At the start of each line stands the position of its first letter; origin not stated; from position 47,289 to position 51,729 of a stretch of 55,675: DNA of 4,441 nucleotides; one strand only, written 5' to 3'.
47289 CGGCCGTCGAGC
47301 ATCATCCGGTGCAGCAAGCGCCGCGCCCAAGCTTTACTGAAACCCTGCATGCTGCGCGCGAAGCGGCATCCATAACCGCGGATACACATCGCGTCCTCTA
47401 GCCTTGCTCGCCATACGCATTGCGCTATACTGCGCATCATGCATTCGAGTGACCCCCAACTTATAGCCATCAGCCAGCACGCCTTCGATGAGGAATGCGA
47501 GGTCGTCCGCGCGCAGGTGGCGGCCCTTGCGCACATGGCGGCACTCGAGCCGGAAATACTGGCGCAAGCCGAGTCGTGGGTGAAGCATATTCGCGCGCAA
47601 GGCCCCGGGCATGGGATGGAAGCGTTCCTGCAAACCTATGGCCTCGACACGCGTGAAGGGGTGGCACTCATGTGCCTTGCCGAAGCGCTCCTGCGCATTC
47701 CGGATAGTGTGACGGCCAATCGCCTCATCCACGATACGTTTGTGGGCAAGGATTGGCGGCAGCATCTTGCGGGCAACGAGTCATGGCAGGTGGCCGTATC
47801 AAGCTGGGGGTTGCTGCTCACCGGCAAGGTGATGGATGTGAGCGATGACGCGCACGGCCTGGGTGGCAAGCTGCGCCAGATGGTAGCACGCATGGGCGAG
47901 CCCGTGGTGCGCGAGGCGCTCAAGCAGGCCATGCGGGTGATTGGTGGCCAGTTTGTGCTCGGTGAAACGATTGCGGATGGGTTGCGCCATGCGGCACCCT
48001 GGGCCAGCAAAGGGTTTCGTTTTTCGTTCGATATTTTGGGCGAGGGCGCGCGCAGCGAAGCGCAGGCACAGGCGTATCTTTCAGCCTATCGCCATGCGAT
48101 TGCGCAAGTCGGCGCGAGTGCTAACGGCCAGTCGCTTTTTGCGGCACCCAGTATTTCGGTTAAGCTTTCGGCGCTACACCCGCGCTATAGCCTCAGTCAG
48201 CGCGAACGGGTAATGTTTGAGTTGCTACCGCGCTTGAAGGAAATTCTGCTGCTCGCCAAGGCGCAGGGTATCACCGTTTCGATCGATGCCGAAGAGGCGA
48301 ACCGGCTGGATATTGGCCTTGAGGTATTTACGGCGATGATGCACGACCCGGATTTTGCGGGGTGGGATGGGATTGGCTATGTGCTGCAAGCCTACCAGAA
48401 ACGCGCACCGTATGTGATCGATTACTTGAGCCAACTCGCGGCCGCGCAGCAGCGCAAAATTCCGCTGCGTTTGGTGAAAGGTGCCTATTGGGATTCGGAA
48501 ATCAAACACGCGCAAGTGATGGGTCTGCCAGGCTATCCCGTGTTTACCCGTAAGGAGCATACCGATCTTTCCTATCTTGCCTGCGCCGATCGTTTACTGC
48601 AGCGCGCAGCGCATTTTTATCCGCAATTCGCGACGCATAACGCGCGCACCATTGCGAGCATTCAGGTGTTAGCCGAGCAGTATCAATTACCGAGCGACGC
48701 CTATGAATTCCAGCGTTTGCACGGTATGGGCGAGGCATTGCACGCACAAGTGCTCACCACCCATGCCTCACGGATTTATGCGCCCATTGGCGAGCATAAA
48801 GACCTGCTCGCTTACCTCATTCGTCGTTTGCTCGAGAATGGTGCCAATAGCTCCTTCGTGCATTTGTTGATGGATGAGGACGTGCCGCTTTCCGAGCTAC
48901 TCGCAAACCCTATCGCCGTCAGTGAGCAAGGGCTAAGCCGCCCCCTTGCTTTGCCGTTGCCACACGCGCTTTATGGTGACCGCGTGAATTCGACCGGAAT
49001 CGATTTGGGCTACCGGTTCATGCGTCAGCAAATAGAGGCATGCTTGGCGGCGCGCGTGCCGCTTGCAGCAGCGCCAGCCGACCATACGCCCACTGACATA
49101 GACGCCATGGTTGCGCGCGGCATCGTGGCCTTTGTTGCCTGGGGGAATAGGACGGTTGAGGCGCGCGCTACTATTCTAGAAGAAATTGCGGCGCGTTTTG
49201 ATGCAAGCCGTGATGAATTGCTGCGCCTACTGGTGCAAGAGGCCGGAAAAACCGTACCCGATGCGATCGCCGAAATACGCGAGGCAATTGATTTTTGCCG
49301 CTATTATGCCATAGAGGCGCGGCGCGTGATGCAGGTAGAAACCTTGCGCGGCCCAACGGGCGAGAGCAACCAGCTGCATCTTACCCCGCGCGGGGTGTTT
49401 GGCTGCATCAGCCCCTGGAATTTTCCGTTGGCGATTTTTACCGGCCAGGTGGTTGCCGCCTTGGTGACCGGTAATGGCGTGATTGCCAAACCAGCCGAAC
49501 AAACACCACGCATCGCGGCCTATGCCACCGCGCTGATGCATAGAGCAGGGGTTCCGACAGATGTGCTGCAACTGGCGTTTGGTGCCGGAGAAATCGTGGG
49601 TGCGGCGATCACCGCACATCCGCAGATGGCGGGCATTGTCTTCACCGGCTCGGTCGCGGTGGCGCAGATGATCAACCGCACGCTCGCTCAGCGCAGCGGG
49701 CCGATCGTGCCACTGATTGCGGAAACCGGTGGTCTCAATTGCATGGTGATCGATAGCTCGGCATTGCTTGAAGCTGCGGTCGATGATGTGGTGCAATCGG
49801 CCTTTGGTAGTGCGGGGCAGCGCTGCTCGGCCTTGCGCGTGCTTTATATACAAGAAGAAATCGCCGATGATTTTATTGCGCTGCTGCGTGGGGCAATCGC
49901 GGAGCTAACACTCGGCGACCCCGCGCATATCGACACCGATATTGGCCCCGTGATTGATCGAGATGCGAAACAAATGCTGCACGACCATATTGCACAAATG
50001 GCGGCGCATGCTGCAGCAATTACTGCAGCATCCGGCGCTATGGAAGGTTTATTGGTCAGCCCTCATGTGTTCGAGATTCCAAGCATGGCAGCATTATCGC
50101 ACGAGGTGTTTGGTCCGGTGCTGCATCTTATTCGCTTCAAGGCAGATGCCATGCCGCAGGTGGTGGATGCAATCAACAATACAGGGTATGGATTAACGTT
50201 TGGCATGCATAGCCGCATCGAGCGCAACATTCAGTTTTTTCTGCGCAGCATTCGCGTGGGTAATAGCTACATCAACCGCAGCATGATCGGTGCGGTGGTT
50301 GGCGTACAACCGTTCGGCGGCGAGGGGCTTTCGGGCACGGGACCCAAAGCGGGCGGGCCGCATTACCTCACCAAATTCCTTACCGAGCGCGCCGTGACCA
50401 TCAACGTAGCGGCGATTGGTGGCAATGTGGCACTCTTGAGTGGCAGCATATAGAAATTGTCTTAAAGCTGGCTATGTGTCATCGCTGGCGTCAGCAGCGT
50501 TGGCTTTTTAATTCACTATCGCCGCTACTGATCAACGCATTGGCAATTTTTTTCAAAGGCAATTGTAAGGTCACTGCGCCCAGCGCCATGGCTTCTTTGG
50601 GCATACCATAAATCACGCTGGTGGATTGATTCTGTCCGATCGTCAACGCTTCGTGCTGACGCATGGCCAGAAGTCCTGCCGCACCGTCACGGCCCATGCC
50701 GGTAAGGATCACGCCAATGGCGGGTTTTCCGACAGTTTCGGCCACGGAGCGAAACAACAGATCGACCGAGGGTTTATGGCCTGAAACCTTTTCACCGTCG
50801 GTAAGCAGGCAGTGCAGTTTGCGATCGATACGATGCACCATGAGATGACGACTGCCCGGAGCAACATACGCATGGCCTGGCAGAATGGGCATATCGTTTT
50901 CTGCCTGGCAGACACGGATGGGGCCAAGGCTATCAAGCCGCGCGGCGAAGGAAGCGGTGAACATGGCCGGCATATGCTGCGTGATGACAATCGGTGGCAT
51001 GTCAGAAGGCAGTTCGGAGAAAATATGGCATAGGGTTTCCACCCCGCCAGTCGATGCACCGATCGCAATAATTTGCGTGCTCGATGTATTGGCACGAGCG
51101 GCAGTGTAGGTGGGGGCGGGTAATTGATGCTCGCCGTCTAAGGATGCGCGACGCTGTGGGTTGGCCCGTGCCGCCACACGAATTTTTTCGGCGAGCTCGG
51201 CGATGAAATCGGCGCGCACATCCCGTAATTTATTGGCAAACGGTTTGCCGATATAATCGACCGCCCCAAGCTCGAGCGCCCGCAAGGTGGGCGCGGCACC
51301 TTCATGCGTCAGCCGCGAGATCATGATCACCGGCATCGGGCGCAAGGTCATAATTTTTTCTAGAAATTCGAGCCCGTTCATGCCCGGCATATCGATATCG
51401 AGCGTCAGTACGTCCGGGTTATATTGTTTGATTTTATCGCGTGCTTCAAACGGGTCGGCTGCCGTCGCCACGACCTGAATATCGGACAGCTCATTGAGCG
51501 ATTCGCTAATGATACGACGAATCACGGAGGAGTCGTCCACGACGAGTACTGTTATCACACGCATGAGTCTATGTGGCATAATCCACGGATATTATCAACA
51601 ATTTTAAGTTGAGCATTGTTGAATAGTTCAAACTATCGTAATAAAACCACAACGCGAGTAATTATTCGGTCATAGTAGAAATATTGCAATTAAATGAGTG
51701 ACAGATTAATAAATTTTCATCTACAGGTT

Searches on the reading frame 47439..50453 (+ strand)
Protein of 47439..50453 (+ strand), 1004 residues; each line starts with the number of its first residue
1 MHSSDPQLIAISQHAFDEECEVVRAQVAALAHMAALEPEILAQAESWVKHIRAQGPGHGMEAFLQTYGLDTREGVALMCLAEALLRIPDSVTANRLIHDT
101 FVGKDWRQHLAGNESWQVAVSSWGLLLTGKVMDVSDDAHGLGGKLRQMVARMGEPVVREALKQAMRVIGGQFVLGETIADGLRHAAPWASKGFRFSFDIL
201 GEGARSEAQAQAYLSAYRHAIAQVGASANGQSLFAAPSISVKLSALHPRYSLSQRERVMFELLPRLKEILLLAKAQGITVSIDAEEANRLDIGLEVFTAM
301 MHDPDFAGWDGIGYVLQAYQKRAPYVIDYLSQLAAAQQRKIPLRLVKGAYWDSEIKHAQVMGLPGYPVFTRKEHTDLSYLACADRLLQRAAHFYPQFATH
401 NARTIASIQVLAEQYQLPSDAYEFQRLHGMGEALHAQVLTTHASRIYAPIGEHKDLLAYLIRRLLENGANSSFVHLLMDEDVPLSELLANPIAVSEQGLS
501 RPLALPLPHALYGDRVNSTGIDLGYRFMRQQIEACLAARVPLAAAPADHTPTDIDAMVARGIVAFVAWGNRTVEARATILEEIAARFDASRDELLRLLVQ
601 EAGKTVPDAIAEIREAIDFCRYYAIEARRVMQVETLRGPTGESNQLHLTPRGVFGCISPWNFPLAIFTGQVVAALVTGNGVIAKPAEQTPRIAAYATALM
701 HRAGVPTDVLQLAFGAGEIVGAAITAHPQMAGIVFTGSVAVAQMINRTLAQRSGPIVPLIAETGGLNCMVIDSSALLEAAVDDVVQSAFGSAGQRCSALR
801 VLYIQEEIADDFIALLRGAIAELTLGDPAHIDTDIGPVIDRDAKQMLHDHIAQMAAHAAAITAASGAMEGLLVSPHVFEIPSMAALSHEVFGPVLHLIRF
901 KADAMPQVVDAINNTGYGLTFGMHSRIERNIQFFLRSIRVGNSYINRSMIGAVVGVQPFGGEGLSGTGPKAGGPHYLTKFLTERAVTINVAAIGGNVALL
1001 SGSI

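Call 38: search_protein_families(library=pfam, proteins=[window:47439-50453:+], max_evalue=0.0001)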
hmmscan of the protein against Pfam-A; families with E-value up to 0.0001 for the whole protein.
window:47439-50453:+ (1004 aa): 3 families
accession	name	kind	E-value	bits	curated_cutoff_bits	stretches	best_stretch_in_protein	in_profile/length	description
PF00171.27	Aldedh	-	7.1e-108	361.5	23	1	546-985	23-460/461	Aldehyde dehydrogenase family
PF01619.24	Pro_dh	-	3e-99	332.5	27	1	184-475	4-277/278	Proline dehydrogenase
PF14850.11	Pro_dh-DNA_bdg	-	6.2e-39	133.4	27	1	60-172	2-112/112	DNA-binding domain of Proline dehydrogenase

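Call 71: list_cluster_members(proteins=[window:47439-50453:+, window:28871-32317:+, window:50491-51579:-, window:35223-36713:+, window:38770-39489:+, window:39486-40487:-])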
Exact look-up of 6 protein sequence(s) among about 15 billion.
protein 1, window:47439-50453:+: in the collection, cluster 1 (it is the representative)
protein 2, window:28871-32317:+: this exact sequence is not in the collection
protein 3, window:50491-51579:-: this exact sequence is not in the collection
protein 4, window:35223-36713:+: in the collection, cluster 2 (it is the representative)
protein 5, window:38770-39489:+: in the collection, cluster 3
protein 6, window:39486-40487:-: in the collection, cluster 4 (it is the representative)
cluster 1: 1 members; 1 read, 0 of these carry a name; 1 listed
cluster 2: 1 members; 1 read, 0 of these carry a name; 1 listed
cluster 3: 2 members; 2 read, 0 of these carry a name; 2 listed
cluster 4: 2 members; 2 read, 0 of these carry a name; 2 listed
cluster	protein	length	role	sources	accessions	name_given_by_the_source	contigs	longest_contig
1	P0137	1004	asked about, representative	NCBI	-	-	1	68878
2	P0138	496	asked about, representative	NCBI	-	-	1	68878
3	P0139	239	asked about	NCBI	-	-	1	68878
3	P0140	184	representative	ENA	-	-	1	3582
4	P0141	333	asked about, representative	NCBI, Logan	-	-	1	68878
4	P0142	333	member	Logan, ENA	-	-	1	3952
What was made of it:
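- Tried and rejected: The window proteins are singletons at 90% identity from one NCBI contig of 68,878 bp, with no names (call 71).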

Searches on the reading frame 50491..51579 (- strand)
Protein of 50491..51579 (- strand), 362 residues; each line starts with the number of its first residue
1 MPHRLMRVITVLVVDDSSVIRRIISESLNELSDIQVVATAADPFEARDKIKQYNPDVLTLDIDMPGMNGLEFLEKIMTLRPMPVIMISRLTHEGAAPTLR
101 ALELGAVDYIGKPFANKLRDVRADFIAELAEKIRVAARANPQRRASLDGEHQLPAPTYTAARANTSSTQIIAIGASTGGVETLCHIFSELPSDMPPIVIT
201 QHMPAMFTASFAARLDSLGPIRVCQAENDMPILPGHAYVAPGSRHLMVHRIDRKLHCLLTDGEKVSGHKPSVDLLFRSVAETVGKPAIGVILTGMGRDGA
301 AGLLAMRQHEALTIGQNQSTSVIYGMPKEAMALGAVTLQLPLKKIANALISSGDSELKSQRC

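Call 38: search_protein_families(library=pfam, proteins=[window:50491-51579:-], max_evalue=0.0001)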
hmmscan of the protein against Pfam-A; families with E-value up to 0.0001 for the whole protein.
window:50491-51579:- (362 aa): 2 families
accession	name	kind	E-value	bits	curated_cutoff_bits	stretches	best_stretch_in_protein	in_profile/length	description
PF01339.22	CheB_methylest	-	9.2e-62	208.3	24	1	171-349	1-174/174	CheB methylesterase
PF00072.30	Response_reg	-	1.6e-25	89.9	30.2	1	11-116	1-103/111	Response regulator receiver domain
